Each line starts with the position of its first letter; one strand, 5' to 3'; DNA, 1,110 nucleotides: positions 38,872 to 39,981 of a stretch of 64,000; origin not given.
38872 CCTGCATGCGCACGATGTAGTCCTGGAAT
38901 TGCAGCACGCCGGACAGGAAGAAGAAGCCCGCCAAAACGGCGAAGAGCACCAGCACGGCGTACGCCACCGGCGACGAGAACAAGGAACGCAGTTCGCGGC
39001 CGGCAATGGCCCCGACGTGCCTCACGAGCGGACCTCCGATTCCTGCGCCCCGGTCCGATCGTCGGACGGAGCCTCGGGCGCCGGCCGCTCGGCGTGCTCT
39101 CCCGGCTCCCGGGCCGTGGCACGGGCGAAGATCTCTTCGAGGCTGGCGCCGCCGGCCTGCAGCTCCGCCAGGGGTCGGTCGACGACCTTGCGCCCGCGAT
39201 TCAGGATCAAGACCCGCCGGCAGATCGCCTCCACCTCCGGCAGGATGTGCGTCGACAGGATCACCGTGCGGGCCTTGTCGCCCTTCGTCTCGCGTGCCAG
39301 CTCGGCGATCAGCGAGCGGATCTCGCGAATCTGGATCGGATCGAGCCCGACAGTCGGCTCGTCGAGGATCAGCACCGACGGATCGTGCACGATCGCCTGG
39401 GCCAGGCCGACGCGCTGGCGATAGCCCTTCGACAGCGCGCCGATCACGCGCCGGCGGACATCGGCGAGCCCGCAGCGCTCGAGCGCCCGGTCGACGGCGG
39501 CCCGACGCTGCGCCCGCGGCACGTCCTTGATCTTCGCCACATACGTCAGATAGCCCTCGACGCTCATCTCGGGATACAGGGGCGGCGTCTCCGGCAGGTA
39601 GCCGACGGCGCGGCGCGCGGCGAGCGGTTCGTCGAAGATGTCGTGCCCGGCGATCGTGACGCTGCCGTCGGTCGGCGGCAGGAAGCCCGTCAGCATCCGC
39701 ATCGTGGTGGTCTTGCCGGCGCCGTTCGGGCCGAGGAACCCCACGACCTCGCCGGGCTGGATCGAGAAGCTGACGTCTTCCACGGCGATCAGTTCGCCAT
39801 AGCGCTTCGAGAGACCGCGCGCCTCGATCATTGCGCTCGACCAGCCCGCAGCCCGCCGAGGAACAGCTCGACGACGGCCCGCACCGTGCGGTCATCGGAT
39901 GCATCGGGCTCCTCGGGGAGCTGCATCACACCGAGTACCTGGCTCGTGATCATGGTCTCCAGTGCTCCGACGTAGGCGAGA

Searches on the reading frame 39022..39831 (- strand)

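Call 60: search_protein_families(library=pfam, proteins=[window:39022-39831:-], max_evalue=0.00001)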
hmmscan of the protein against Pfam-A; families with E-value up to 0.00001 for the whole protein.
window:39022-39831:- (269 aa): 2 families
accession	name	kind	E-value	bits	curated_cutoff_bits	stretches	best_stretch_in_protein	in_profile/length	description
PF00005.33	ABC_tran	-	2.8e-34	119.1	25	1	18-160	2-136/137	ABC transporter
PF13304.12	AAA_21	-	5.5e-11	43.5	27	1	134-196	239-299/304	AAA domain, putative AbiEii toxin, Type IV TA system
